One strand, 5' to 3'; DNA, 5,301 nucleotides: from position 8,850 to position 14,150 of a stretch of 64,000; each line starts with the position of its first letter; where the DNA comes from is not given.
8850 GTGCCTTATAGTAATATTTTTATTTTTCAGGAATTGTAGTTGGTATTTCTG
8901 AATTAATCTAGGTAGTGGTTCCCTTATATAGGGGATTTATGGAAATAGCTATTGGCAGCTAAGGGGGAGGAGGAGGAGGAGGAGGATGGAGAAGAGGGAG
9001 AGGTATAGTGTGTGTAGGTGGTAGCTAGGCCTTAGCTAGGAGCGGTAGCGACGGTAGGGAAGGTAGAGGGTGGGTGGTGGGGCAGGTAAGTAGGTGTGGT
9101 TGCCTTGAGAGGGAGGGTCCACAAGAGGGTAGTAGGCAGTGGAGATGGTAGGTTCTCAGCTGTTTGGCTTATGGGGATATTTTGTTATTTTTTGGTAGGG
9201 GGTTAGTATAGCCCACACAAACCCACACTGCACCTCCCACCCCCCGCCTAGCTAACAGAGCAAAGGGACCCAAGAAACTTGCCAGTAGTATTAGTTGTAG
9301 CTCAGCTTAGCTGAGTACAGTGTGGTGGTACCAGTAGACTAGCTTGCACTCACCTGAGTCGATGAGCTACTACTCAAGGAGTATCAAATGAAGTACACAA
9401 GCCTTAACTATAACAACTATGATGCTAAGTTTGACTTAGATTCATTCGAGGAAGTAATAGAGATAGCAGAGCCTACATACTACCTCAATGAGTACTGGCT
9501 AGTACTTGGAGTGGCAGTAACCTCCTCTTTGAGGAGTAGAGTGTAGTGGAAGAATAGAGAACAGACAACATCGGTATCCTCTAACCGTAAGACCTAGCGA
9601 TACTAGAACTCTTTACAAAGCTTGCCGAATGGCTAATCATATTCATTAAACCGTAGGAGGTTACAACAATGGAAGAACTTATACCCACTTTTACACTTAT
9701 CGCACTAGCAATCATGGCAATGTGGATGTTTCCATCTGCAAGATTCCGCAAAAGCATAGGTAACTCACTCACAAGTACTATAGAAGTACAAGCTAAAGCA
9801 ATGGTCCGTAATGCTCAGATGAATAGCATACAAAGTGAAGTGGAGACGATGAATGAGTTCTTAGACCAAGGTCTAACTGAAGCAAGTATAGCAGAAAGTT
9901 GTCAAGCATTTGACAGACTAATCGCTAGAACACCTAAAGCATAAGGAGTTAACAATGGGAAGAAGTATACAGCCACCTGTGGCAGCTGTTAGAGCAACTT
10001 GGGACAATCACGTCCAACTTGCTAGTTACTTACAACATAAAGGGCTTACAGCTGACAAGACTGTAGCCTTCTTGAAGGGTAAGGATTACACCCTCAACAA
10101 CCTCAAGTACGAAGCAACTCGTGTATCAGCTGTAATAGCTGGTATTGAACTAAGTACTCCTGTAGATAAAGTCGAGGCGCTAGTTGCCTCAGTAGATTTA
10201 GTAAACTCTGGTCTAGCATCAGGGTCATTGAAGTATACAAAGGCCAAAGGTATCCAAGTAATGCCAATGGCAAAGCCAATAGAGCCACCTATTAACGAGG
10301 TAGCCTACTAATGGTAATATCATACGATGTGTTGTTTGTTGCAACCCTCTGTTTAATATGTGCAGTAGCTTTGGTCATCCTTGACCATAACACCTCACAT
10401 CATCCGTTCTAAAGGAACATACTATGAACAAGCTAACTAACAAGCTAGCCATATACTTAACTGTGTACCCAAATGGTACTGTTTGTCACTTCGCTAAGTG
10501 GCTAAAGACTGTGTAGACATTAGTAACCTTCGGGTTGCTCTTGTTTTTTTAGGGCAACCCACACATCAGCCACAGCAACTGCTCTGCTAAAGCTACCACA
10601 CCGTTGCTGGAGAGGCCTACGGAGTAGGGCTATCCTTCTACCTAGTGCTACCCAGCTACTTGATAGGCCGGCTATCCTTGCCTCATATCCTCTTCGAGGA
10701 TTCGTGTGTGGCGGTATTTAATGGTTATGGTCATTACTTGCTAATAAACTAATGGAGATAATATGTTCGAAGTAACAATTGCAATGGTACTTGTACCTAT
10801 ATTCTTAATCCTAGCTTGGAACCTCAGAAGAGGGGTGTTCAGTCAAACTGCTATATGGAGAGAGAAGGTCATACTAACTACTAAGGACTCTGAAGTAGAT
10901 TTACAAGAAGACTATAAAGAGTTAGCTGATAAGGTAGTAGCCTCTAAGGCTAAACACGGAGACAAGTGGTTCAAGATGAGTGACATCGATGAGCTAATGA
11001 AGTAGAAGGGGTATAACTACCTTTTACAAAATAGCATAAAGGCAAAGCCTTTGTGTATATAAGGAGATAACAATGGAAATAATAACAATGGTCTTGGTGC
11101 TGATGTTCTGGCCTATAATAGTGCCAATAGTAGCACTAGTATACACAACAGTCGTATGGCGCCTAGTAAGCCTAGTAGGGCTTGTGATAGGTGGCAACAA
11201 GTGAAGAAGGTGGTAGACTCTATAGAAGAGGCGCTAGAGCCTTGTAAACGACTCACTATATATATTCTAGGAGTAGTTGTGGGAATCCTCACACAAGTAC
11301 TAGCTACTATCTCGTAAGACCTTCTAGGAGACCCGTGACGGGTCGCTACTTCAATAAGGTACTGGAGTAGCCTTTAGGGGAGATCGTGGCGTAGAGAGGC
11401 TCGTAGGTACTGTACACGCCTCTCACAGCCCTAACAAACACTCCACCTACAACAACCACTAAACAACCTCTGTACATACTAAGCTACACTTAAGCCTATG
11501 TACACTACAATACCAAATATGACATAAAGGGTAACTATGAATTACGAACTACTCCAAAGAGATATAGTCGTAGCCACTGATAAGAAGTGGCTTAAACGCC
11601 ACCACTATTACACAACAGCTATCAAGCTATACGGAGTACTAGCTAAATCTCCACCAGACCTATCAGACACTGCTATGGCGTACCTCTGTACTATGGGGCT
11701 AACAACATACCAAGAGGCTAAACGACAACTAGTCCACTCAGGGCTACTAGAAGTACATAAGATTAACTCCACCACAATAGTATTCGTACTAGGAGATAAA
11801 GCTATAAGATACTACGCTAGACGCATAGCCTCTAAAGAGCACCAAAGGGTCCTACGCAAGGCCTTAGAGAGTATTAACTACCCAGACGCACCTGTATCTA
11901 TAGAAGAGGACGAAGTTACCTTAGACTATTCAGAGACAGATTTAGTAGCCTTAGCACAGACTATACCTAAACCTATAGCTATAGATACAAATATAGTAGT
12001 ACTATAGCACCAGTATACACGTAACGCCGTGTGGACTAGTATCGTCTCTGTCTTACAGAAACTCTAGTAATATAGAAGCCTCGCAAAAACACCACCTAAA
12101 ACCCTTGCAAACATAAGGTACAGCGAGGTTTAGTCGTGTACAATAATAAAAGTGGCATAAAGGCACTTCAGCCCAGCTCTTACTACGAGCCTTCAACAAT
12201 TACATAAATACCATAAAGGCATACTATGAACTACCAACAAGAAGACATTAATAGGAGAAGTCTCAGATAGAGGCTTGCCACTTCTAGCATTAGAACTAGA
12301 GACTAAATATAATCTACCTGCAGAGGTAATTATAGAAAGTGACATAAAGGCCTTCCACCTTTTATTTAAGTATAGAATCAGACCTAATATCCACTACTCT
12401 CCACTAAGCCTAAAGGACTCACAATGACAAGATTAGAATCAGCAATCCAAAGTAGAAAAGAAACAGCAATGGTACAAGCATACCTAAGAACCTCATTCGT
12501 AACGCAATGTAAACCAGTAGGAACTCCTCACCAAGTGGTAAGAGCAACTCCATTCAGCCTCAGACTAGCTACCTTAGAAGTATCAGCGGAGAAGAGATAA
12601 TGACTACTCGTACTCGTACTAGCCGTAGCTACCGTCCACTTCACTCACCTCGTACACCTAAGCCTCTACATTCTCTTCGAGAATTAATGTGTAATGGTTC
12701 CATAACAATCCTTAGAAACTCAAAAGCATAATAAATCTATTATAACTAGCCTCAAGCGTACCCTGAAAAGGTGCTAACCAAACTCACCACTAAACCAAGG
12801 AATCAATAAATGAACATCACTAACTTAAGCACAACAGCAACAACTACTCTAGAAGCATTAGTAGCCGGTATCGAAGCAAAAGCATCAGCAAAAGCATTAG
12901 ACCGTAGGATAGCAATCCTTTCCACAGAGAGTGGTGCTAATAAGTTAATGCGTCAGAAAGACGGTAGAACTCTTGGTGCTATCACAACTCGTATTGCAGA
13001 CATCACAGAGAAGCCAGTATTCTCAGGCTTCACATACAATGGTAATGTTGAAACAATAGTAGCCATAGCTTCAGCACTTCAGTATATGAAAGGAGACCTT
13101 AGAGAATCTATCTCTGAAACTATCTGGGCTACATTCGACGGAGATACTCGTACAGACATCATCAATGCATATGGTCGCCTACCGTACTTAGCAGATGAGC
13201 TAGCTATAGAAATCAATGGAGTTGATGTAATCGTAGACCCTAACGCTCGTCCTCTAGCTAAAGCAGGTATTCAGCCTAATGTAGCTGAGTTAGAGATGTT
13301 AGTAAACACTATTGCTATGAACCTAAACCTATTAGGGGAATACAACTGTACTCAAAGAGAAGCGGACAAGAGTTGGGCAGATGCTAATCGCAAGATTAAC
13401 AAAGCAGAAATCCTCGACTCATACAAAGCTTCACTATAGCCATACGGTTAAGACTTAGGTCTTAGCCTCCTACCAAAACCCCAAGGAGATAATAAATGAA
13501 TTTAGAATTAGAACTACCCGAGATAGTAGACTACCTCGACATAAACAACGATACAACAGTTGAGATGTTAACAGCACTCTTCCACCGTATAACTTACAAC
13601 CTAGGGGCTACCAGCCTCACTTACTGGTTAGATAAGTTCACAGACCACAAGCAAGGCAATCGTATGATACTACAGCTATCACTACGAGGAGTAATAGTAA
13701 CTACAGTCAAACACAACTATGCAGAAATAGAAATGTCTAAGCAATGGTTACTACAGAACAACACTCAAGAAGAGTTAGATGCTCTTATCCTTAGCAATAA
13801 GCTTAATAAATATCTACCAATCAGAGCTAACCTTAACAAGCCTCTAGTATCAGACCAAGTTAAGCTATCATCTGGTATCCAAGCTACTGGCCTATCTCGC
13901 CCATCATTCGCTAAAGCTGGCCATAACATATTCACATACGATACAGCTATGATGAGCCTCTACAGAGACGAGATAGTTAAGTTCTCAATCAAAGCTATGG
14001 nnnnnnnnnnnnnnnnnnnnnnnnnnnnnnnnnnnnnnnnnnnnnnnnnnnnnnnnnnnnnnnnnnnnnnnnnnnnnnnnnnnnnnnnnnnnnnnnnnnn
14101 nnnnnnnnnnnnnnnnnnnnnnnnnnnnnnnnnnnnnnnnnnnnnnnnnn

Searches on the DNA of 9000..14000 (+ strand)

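Call 5: search_dna_similar(query=window:9000-14000:+, collection=phages, mode=near, max_rows=20)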
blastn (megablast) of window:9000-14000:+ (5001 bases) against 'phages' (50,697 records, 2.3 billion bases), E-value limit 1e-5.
No match.

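Call 49: search_dna_similar(query=window:11006-11540:+, collection=phages, mode=distant, max_evalue=1, max_rows=15)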
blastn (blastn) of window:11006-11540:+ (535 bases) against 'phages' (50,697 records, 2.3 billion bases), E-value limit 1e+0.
Records with a match: 2; places in all: 2; records where one place covers at least 80% of the query: 0.
Best place of each record, by identity: 90-95% 2.
By first word of the organism name: Escherichia 2.
By host as written in the record: Enterobacteriaceae 2.
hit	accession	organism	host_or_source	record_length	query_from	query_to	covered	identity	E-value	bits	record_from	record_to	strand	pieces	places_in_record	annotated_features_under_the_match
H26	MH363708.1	Escherichia phage C130_2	Enterobacteriaceae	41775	60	87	5%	92.9%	1e-1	43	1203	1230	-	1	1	hypothetical protein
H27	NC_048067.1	Escherichia phage C130_2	Enterobacteriaceae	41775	60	87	5%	92.9%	1e-1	43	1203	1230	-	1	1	hypothetical protein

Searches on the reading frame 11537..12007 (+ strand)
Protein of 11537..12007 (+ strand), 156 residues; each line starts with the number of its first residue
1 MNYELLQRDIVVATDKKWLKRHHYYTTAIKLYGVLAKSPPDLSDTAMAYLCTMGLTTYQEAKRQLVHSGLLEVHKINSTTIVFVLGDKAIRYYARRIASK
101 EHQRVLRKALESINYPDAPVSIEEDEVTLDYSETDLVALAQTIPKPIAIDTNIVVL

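Call 7: search_protein_families(library=pfam, proteins=[window:11537-12007:+], max_evalue=0.01)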
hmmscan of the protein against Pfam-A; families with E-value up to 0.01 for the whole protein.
window:11537-12007:+ (156 aa): 0 families

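Call 10: search_protein_families(library=phrogs, proteins=[window:11537-12007:+], max_evalue=0.01)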
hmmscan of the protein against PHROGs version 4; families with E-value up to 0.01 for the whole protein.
window:11537-12007:+ (156 aa): 0 families

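Call 48: search_dna_similar(query=window:11537-12007:+, collection=phages, mode=protein, max_evalue=0.1, max_rows=10)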
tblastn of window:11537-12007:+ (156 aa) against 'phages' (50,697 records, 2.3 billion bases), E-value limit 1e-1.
No match.

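Call 61: find_homologous_proteins(query=window:11537-12007:+, max_evalue=0.001)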
Query window:11537-12007:+ (156 aa): 8 proteins with E <= 0.001 among 74 candidates.
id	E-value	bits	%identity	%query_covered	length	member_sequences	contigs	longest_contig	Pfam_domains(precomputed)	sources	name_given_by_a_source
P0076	3.2e-95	334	99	100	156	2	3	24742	-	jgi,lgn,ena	-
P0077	1.0e-55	206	65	96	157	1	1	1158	-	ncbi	-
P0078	2.2e-54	201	63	99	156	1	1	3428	-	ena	-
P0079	3.8e-54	200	65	99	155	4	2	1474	-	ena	-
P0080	1.3e-53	199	66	96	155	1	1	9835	-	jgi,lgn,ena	-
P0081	2.7e-53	198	64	96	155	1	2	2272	-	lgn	-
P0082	4.0e-49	184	61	96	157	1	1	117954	-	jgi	-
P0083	3.1e-33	133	55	82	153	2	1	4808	-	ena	-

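Call 62: find_encoding_contigs(protein=P0082, flank=6000, max_places=2)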
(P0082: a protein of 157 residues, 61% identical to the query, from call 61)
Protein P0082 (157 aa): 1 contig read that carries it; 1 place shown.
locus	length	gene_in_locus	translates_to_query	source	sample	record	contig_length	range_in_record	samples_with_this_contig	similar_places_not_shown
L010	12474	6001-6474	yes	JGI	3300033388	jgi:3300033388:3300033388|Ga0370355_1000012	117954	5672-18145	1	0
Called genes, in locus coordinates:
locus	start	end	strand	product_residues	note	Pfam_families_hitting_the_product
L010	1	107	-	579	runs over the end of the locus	-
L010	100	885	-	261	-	-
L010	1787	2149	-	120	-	-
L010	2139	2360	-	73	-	-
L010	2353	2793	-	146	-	-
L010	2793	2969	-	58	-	-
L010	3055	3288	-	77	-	-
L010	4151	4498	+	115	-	-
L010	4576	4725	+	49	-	-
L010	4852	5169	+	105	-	-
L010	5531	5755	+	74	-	-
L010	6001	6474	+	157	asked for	-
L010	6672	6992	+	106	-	-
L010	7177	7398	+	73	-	-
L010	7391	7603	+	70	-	-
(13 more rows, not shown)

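Call 63: find_encoding_contigs(protein=P0080, flank=6000, max_places=2)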
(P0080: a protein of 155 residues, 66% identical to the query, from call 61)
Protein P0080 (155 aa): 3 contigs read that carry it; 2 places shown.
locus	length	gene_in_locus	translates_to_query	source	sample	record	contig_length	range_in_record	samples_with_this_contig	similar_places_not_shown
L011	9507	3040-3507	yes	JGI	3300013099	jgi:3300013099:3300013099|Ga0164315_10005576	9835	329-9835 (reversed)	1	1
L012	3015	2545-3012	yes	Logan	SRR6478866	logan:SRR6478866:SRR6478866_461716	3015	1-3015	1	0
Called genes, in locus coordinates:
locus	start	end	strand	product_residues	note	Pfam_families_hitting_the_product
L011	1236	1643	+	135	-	-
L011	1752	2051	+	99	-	-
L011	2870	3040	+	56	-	-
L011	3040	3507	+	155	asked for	-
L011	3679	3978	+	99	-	-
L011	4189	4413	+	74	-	-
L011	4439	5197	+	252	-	-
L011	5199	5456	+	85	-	-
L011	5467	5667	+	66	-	-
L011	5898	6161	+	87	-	-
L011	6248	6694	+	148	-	-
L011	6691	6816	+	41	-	-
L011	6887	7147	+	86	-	-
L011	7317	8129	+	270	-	-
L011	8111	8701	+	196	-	-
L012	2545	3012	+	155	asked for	-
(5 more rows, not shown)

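Call 64: find_encoding_contigs(protein=P0078, flank=4000, max_places=2)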
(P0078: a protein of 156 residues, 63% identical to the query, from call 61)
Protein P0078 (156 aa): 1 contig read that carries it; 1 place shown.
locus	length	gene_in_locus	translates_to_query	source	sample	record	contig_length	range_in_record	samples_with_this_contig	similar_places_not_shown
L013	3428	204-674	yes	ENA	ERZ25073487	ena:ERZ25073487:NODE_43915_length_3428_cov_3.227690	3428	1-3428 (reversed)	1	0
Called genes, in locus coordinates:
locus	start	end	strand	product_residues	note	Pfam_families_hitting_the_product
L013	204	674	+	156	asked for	-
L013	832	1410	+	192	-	-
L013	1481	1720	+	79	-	-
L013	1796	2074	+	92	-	-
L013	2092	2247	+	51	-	-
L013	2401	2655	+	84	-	-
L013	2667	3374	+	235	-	-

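Call 65: find_encoding_contigs(protein=P0083, flank=5000, max_places=2)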
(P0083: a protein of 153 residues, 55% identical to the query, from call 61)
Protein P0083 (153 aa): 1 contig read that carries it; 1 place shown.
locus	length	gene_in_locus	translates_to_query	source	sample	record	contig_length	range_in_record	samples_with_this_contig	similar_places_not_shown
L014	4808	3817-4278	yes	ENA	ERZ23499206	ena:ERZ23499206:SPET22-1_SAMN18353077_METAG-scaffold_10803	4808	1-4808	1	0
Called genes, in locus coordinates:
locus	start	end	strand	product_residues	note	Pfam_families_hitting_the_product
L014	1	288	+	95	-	?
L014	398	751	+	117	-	-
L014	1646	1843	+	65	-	-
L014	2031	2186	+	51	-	-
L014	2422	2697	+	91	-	-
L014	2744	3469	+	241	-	-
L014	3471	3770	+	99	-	-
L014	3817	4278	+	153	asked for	-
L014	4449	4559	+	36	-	-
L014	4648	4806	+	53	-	?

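Call 79: search_solved_structures(query=window:11537-12007:+, max_evalue=10)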
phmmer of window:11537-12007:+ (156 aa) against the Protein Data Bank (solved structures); distinct sequences matched with E-value up to 10: 0.

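Call 105: find_encoding_contigs(protein=P0076, flank=3000, max_places=5)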
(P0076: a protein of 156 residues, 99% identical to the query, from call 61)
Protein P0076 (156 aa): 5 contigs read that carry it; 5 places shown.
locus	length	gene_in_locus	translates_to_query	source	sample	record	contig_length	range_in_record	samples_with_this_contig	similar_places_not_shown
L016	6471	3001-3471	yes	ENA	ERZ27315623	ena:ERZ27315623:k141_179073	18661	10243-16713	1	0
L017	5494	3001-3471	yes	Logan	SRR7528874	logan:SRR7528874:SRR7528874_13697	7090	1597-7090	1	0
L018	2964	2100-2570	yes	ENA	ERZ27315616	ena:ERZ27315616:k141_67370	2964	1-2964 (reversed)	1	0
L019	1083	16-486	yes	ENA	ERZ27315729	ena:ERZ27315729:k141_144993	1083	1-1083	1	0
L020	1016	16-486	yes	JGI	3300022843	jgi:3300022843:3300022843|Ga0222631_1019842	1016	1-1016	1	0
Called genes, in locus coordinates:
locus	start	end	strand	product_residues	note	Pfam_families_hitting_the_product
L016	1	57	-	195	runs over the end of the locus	-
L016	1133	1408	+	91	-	-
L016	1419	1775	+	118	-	-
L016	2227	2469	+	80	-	-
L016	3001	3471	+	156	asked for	-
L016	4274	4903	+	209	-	-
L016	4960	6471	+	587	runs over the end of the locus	-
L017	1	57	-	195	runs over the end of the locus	-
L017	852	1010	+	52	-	-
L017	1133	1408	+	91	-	-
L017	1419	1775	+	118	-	-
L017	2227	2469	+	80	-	-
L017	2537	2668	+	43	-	-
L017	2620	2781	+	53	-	-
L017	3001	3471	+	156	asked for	-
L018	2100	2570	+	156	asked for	-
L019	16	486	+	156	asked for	-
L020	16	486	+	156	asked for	-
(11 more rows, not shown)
